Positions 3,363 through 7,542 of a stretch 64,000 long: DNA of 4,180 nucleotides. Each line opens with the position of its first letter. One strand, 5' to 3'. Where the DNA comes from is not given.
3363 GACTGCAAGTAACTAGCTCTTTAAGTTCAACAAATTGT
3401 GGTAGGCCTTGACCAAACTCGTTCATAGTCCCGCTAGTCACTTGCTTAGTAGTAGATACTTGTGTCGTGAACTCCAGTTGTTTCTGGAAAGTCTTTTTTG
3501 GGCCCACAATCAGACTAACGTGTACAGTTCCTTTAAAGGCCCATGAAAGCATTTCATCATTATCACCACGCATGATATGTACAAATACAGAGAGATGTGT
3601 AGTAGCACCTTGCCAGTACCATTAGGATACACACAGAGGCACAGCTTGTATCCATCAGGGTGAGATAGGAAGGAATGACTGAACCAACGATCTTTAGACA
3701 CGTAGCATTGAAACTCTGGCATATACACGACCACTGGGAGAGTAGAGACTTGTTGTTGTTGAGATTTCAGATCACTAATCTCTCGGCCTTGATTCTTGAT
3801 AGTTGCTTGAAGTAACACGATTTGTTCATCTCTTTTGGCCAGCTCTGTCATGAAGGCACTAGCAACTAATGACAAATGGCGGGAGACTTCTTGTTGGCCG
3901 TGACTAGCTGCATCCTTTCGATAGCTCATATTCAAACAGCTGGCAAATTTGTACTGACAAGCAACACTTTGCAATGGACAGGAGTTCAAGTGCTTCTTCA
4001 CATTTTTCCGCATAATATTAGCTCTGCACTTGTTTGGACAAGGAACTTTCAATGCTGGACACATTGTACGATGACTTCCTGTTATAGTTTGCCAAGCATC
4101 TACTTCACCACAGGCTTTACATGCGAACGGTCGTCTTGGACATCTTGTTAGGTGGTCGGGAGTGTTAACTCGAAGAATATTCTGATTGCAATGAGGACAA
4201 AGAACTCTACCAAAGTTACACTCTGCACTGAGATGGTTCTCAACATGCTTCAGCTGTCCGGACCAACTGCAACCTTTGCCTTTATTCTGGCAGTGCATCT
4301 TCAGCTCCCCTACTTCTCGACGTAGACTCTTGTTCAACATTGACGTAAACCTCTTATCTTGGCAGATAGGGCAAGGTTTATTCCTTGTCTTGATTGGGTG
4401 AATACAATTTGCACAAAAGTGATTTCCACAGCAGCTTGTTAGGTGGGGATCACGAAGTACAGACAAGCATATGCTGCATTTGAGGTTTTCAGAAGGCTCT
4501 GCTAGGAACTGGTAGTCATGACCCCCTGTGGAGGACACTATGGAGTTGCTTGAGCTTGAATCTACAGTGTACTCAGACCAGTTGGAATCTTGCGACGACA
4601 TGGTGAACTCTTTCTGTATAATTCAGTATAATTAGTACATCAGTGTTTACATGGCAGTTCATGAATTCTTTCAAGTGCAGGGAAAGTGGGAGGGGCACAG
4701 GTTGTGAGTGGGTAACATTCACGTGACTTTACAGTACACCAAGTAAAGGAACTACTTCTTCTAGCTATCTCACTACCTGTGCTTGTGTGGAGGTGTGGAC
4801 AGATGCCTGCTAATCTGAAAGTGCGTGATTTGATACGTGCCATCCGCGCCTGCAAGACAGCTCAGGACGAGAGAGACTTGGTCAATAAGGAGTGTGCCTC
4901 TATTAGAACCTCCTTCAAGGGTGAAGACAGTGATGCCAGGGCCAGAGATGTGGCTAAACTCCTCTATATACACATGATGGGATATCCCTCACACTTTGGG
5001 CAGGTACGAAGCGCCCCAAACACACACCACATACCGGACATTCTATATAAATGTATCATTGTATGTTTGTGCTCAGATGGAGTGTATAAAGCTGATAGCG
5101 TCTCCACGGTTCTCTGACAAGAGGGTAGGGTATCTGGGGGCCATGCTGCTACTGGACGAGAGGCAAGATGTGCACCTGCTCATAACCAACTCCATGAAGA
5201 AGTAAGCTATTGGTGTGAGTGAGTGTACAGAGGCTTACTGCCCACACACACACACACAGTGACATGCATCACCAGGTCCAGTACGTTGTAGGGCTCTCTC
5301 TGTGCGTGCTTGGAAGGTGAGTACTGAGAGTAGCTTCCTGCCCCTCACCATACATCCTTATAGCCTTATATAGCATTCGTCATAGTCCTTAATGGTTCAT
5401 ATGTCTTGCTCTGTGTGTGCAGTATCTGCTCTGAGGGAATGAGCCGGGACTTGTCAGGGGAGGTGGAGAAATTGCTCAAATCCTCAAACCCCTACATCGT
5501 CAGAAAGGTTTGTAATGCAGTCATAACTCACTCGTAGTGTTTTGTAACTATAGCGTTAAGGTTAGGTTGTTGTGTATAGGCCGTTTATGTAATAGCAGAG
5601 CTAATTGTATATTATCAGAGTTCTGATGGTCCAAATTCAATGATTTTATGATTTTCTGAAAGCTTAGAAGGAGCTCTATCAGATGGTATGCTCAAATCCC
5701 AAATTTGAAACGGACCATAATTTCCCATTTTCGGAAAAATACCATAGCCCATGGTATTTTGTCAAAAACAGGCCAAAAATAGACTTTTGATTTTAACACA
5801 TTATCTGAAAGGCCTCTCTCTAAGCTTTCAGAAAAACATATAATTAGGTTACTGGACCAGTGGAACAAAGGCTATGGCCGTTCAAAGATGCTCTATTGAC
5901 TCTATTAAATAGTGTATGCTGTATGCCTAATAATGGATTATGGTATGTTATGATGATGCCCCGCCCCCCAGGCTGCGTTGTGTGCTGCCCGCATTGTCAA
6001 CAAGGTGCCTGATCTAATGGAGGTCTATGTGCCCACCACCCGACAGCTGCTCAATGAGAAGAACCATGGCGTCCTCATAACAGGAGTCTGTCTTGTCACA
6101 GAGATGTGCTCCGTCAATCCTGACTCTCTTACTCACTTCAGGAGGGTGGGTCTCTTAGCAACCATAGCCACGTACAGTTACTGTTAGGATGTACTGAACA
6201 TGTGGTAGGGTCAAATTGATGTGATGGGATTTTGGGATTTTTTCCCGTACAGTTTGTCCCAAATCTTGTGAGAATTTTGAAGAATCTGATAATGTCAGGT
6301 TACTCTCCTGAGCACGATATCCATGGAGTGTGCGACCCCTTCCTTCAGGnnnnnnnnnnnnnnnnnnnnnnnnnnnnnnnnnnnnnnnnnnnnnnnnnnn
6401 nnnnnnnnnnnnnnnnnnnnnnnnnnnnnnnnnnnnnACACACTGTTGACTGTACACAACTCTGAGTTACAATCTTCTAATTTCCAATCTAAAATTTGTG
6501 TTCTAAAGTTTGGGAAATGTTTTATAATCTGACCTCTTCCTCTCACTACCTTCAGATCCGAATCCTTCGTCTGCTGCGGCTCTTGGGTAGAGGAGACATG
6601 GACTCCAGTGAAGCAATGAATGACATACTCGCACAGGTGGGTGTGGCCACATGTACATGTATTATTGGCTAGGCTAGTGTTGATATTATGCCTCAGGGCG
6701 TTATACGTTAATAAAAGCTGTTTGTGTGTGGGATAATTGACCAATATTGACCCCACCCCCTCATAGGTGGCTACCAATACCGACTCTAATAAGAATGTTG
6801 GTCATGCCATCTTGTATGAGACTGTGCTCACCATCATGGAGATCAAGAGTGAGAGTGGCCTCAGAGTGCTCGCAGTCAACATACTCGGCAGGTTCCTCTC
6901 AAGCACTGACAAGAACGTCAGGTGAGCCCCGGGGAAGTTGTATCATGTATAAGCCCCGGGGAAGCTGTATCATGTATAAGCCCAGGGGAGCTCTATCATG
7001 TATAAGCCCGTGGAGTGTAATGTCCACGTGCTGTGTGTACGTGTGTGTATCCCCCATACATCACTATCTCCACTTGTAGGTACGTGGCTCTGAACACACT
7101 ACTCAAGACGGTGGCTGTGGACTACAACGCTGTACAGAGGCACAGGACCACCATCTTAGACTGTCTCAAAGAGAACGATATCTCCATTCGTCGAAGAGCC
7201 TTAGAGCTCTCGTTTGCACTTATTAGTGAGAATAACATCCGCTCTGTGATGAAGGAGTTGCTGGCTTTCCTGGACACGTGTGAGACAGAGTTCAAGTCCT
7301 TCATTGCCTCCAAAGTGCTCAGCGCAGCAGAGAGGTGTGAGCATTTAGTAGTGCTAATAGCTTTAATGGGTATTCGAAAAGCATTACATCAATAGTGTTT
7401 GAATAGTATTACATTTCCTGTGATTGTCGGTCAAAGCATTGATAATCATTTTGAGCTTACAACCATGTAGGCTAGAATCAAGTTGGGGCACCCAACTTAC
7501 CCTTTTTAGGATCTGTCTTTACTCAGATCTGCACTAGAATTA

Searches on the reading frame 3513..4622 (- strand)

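Call 33: search_protein_families(library=pfam, proteins=[window:3513-4622:-], max_evalue=0.01)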
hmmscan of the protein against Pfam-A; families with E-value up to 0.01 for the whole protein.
window:3513-4622:- (370 aa): 10 families
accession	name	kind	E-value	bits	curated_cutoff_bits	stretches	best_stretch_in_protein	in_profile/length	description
PF02176.24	zf-TRAF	-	9.5e-11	42.7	27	2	184-241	1-60/60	TRAF-type zinc finger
PF21361.3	Sina_ZnF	-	9.4e-06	26.4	32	0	107-133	36-62/77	Sina, zinc finger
PF21355.3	TRAF-mep_MATH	-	4.7e-05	24.2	27.4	1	314-349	5-42/125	TRAF/meprin, MATH domain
PF13923.12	zf-C3HC4_2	-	6.5e-05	23.1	27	1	48-87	1-40/40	Zinc finger, C3HC4 type (RING finger)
PF13639.12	zf-RING_2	-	8.7e-05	23.2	27.3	1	48-88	2-44/44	Ring finger domain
PF14835.12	zf-RING_6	-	0.0001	22.5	35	1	45-88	6-47/65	zf-RING of BARD1-type protein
PF22486.2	MATH_2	-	0.00024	21.8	32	1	309-349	17-56/136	MATH domain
PF15965.11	zf-TRAF_2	-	0.00047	21.1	27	1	178-227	37-89/93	TRAF-like zinc-finger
PF13920.12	zf-C3HC4_3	-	0.00065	19.9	27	1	46-89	2-44/49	Zinc finger, C3HC4 type (RING finger)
PF13445.12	zf-RING_UBOX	-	0.0072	16.7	25.2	1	49-85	1-39/39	RING-type zinc-finger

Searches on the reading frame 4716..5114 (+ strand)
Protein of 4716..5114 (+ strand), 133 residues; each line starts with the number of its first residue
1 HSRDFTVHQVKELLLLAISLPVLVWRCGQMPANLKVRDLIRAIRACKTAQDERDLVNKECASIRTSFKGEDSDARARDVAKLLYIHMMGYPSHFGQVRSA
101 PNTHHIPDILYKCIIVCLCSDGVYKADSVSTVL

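Call 33: search_protein_families(library=pfam, proteins=[window:4716-5114:+], max_evalue=0.01)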
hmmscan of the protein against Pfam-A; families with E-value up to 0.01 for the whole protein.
window:4716-5114:+ (133 aa): 1 family
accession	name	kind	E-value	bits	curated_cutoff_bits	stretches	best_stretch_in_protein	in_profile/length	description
PF01602.26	Adaptin_N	-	6.8e-06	25.4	37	1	53-97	2-45/524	Adaptin N terminal region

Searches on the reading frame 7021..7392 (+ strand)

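Call 48: search_protein_families(library=pfam, proteins=[window:7021-7392:+], max_evalue=0.001)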
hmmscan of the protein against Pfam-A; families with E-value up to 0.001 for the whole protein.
window:7021-7392:+ (124 aa): 1 family
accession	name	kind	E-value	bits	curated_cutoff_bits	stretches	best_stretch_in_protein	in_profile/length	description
PF01602.26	Adaptin_N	-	2.7e-22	79.5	37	1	19-106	281-369/524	Adaptin N terminal region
